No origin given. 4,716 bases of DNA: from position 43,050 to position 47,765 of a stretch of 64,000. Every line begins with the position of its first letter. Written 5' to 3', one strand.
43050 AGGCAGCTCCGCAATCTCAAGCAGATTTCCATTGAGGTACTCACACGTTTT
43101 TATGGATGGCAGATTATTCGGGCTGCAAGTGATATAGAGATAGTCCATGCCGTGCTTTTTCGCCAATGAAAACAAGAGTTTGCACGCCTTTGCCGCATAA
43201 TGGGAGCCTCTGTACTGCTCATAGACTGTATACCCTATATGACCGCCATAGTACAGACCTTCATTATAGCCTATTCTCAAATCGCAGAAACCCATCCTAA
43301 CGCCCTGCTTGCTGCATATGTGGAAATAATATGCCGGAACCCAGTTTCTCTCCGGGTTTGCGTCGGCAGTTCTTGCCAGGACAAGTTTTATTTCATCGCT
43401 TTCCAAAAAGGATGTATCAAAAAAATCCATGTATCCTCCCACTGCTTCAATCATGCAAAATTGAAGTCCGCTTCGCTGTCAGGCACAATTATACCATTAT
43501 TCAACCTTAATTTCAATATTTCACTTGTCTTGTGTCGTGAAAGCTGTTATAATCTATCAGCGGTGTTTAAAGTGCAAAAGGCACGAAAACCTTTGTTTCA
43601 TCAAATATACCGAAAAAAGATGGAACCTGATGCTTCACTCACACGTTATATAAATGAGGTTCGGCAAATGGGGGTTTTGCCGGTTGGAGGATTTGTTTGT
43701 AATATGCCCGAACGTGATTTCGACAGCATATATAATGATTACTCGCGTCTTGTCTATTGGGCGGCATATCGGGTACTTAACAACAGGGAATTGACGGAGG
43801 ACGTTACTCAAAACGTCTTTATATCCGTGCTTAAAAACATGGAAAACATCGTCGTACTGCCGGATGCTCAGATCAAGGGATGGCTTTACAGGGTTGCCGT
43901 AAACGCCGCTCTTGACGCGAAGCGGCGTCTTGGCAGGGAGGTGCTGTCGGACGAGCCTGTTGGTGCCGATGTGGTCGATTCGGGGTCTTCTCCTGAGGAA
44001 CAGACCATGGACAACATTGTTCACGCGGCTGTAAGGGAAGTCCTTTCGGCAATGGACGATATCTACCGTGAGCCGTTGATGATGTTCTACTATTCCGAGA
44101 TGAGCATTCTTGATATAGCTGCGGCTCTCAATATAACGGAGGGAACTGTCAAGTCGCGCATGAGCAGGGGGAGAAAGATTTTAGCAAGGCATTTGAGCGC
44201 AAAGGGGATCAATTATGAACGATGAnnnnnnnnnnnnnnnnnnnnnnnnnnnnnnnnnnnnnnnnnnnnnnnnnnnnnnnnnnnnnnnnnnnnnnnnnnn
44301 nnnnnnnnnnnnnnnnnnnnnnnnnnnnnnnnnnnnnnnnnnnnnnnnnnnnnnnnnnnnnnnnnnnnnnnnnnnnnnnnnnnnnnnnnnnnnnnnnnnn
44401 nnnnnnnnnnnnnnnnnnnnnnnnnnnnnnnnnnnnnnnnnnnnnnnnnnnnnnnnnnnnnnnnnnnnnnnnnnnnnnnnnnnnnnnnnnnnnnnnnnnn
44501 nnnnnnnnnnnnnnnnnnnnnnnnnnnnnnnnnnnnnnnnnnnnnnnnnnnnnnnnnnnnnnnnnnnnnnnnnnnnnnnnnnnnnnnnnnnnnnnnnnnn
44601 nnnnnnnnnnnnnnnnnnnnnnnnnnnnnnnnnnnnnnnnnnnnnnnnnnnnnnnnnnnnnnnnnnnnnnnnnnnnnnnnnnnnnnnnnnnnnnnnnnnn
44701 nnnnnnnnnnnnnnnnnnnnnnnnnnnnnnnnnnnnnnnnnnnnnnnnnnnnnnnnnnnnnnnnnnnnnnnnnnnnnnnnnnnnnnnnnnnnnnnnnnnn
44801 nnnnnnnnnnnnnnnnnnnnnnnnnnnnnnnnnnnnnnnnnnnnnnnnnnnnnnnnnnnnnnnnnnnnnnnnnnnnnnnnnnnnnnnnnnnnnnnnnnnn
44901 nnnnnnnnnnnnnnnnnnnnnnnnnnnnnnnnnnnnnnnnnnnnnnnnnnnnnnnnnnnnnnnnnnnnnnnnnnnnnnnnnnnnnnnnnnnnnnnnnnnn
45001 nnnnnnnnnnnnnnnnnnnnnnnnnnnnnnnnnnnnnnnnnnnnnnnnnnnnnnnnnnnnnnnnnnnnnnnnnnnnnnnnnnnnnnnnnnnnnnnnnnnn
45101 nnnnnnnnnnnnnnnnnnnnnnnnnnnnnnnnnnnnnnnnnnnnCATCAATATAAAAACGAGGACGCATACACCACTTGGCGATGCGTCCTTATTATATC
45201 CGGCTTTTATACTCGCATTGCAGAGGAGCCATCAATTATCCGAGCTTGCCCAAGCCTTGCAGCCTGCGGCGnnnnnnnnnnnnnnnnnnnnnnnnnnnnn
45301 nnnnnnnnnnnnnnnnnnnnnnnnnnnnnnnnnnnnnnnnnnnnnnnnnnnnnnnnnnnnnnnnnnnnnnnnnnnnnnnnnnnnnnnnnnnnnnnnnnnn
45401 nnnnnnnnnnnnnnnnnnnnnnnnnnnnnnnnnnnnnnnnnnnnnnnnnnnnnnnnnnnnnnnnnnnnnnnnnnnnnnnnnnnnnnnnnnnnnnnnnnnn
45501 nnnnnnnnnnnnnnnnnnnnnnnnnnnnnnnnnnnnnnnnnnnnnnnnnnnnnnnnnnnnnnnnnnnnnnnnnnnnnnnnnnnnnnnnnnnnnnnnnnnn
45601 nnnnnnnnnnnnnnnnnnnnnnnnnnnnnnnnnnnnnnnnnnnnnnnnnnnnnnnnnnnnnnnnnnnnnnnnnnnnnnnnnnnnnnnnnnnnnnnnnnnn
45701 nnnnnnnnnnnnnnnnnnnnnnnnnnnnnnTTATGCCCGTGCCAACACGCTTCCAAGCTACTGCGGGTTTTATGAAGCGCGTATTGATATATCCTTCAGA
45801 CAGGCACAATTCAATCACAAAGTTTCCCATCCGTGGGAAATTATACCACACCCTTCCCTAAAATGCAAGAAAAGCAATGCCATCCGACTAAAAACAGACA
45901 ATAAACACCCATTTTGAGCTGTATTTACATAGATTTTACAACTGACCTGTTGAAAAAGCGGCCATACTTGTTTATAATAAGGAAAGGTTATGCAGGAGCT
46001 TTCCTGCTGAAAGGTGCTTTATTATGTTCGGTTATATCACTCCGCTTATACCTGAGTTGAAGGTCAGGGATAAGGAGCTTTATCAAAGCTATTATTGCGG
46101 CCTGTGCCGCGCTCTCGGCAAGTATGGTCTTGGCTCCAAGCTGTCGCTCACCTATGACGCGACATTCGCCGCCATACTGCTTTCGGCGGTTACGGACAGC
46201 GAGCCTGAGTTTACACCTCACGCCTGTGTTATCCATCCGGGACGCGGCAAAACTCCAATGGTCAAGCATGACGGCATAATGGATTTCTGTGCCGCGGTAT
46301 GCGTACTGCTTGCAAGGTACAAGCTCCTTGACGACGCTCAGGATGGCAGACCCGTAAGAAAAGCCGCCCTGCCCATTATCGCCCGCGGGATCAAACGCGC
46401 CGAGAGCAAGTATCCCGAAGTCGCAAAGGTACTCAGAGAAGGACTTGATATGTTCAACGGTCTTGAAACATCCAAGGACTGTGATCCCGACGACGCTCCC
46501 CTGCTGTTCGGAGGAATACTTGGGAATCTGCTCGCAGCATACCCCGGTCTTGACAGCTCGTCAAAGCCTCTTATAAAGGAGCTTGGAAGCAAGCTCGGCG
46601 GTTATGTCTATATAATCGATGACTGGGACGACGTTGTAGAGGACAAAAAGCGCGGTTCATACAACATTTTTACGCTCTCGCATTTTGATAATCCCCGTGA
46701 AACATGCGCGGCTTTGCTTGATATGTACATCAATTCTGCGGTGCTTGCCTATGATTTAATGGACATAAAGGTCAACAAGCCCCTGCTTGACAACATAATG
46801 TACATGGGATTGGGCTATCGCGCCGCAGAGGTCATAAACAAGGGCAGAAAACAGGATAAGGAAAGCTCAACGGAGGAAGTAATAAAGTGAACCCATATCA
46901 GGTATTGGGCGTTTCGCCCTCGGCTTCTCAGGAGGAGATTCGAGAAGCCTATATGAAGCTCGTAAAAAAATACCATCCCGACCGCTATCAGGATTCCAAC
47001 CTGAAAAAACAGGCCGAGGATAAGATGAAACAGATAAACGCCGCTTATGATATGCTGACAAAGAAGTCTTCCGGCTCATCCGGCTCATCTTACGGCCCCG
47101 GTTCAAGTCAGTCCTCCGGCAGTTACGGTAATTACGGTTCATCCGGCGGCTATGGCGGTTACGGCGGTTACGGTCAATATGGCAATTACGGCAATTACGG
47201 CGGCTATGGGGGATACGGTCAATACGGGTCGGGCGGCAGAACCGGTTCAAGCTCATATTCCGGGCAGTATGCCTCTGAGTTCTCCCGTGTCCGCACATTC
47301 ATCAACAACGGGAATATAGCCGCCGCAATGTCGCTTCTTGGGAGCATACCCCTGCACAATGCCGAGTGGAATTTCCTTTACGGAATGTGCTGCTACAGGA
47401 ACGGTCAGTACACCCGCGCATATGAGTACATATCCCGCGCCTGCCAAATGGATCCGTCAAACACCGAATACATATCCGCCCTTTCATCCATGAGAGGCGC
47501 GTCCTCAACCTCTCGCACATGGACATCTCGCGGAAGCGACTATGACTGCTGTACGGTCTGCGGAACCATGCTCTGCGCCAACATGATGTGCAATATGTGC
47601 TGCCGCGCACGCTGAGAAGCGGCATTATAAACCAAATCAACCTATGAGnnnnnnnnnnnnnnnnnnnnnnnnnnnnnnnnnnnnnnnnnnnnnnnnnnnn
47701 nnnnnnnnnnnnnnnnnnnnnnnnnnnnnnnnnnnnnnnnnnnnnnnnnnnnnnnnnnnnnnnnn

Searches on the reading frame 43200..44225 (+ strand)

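Call 55: search_protein_families(library=pfam, proteins=[window:43200-44225:+], max_evalue=0.001)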
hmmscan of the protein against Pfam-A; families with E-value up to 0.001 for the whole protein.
window:43200-44225:+ (341 aa): 3 families
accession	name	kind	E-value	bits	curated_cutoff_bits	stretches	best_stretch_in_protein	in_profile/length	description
PF08281.18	Sigma70_r4_2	-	1.7e-13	50.4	25.7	1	277-327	3-53/54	Sigma-70, region 4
PF04542.20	Sigma70_r2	-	3.4e-13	49.6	24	1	177-246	1-70/71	Sigma-70 region 2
PF04545.22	Sigma70_r4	-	4e-07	29.9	24.1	1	282-326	2-46/50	Sigma-70, region 4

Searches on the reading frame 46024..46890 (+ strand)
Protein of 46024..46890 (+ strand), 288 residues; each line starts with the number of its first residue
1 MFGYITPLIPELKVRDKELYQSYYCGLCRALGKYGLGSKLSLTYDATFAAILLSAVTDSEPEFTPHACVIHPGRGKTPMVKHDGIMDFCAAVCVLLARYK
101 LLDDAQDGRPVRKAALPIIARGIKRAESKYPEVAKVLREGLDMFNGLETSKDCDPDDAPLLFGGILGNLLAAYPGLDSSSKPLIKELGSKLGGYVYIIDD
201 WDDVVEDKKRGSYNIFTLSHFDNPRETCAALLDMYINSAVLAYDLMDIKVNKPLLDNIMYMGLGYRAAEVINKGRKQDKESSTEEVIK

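Call 56: search_protein_families(library=pfam, proteins=[window:46024-46890:+], max_evalue=0.001)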
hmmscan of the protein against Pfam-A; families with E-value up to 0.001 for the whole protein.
window:46024-46890:+ (288 aa): 1 family
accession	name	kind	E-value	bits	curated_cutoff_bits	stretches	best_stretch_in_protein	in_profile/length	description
PF18937.5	DUF5685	-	1.6e-64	218.4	26.7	1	1-265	1-268/272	Family of unknown function (DUF5685)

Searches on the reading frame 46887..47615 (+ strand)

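Call 56: search_protein_families(library=pfam, proteins=[window:46887-47615:+], max_evalue=0.001)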
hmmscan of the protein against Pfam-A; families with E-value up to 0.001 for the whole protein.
window:46887-47615:+ (242 aa): 7 families
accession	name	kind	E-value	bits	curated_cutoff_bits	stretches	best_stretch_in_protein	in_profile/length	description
PF00226.36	DnaJ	-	2.1e-18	66.6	27.8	1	2-61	1-57/63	DnaJ domain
PF12895.13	ANAPC3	-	3.5e-06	27.6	27.2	1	158-198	22-63/82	Anaphase-promoting complex, cyclosome, subunit 3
PF14853.12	Fis1_TPR_C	-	5.4e-06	26.9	25.3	1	163-194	5-36/53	Fis1 C-terminal tetratricopeptide repeat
PF07719.23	TPR_2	-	1.8e-05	25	27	1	159-192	1-34/34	Tetratricopeptide repeat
PF13428.12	TPR_14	-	7.5e-05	23.5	23.5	0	163-199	5-41/44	Tetratricopeptide repeat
PF13432.12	TPR_16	-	0.00043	21.1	32.7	1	157-192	29-64/65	Tetratricopeptide repeat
PF00515.34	TPR_1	-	0.00051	20.2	27.8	0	166-192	8-34/34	Tetratricopeptide repeat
